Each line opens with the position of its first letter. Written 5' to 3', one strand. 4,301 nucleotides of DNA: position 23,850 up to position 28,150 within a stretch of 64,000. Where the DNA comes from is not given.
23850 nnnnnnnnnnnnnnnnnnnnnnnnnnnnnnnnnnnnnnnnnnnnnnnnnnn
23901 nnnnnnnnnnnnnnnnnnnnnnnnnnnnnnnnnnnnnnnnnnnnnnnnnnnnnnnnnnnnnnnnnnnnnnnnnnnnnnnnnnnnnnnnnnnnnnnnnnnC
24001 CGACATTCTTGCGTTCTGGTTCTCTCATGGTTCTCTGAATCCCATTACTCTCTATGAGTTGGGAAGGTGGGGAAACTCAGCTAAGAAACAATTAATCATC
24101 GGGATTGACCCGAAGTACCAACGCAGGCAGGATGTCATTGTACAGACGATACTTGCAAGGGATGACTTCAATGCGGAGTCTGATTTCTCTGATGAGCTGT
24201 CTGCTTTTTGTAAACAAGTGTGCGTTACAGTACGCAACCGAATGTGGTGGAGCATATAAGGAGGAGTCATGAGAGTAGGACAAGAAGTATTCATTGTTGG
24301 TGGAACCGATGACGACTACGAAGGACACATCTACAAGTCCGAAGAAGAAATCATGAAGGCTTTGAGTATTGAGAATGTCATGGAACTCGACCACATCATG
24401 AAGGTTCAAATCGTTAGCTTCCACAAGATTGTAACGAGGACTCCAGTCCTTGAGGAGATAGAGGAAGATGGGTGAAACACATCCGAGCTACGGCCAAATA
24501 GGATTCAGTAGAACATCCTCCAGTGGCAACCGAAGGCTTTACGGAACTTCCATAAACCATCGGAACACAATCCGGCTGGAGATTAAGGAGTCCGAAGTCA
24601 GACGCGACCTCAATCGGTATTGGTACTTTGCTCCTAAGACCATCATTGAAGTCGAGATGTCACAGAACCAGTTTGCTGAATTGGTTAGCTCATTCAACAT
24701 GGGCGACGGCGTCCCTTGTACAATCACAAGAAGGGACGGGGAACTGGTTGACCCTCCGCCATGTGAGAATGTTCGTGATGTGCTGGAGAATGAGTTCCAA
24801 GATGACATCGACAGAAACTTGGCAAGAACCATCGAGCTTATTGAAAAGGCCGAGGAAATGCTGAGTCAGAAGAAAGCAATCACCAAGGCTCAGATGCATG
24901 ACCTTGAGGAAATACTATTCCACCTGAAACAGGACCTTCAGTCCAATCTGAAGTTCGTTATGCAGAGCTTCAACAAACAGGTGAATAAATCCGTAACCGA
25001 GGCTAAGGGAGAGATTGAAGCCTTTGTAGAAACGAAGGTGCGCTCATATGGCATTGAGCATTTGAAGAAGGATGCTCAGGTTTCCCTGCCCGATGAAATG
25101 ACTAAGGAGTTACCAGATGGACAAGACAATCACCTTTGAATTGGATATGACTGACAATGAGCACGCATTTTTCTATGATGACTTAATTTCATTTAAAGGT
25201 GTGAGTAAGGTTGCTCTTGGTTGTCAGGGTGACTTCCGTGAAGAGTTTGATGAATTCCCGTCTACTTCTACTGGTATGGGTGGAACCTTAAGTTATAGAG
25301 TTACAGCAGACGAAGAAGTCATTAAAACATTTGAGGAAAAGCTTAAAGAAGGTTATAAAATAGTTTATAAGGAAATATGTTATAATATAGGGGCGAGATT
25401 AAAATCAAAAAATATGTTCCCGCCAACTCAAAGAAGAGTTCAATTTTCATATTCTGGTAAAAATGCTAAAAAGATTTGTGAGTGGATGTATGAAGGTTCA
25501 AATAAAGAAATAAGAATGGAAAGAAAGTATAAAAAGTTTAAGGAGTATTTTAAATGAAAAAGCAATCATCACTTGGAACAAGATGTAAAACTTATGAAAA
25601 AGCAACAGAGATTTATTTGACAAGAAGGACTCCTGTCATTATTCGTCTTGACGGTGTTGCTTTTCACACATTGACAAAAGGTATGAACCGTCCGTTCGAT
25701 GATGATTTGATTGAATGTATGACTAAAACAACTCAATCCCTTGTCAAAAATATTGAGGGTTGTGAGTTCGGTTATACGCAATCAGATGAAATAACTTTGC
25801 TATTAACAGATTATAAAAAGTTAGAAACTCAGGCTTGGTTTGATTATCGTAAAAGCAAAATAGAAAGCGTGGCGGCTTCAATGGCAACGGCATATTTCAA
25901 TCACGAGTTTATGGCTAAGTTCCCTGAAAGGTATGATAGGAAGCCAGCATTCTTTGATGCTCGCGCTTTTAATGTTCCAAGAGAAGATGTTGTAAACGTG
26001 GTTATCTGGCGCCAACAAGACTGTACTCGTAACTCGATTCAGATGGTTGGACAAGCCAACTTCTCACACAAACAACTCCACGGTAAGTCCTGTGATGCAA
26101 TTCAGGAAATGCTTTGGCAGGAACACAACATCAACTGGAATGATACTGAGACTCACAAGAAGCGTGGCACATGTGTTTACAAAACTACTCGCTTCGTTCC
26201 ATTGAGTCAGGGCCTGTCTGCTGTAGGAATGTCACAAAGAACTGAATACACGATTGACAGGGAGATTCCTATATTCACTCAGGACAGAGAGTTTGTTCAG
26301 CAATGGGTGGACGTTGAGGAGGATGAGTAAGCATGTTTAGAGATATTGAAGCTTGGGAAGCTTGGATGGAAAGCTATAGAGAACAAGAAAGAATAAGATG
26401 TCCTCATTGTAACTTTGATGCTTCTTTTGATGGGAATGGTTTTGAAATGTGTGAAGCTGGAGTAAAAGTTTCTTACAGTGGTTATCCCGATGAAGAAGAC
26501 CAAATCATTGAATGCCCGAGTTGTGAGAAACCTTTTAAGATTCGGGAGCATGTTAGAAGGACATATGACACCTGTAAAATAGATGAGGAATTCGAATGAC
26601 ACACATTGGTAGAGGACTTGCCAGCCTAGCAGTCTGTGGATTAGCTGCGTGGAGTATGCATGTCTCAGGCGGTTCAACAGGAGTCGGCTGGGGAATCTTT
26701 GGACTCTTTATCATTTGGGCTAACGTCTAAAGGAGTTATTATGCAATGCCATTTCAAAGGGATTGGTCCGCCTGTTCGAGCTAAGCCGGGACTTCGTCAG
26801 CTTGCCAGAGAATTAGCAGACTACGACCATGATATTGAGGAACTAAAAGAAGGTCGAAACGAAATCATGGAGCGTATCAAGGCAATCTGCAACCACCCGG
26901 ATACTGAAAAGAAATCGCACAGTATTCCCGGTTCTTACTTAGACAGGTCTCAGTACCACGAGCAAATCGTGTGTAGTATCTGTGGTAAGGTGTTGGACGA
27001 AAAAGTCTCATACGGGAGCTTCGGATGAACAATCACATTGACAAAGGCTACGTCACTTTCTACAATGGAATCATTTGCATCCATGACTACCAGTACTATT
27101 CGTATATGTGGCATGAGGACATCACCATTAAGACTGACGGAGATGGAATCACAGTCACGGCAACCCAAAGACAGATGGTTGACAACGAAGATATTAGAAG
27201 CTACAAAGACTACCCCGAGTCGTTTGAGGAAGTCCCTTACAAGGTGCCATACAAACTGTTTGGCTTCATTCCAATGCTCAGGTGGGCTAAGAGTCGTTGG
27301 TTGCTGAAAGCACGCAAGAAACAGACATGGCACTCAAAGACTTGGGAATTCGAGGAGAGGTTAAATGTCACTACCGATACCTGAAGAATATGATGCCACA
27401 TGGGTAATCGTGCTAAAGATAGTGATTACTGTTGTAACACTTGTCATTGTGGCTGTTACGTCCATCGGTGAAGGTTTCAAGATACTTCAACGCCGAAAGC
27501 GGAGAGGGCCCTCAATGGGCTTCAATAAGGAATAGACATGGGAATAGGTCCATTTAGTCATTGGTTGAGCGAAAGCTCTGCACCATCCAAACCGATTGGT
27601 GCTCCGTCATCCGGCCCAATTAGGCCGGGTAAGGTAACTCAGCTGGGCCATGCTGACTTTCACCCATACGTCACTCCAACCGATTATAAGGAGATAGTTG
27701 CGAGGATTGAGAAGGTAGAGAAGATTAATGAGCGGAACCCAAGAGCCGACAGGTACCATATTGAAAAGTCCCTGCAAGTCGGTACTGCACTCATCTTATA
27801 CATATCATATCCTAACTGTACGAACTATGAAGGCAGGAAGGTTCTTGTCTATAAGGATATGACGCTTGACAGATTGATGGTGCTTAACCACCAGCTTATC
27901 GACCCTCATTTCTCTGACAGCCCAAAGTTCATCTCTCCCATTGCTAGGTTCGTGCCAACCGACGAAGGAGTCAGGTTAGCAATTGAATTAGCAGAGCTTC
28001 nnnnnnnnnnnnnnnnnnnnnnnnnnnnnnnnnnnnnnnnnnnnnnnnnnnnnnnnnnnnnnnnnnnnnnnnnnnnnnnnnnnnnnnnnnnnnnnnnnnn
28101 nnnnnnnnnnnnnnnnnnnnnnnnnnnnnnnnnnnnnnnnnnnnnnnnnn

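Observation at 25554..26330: Thg1-like 3'-5' nucleotidyltransferase in a phage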

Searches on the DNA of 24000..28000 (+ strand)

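Call 8: search_dna_similar(query=window:24000-28000:+, collection=phages, mode=near, max_rows=20)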
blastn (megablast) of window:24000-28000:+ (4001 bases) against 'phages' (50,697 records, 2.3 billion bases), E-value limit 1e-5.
No match.

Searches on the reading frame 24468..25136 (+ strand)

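Call 3: search_protein_families(library=pfam, proteins=[window:24468-25136:+], max_evalue=0.01)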
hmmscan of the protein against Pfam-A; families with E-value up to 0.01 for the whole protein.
window:24468-25136:+ (223 aa): 1 family
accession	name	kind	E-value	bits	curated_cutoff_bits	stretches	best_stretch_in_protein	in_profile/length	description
PF12917.13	YfbR-like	-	0.0072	16.5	25.9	0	118-194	36-111/182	5'-deoxynucleotidase YfbR-like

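Call 4: search_protein_families(library=phrogs, proteins=[window:24468-25136:+], max_evalue=0.001)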
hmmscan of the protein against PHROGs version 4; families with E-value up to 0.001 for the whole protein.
window:24468-25136:+ (223 aa): 1 family
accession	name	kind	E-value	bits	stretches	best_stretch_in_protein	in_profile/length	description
phrog_6452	-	unknown function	7.5e-49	167.3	1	3-204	22-226/236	-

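Call 61: search_protein_families(library=padloc, proteins=[window:24468-25136:+], max_evalue=0.001)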
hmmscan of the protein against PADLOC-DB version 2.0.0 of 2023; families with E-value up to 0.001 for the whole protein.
window:24468-25136:+ (223 aa): 0 families

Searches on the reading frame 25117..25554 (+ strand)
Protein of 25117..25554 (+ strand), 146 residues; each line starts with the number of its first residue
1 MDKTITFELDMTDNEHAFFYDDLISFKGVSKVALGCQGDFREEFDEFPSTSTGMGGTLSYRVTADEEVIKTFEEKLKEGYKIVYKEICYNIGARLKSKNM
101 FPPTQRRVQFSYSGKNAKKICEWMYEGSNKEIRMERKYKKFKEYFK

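Call 3: search_protein_families(library=pfam, proteins=[window:25117-25554:+], max_evalue=0.01)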
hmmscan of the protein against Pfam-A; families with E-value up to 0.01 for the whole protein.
window:25117-25554:+ (146 aa): 0 families

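Call 4: search_protein_families(library=phrogs, proteins=[window:25117-25554:+], max_evalue=0.001)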
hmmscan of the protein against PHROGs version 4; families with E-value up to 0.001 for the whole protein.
window:25117-25554:+ (146 aa): 0 families

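Call 61: search_protein_families(library=padloc, proteins=[window:25117-25554:+], max_evalue=0.001)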
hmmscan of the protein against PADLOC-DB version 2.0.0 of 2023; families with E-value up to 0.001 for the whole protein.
window:25117-25554:+ (146 aa): 0 families

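Call 75: search_protein_families(library=pfam, proteins=[window:25117-25554:+], max_evalue=1)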
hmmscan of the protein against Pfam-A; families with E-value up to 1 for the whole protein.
window:25117-25554:+ (146 aa): 0 families
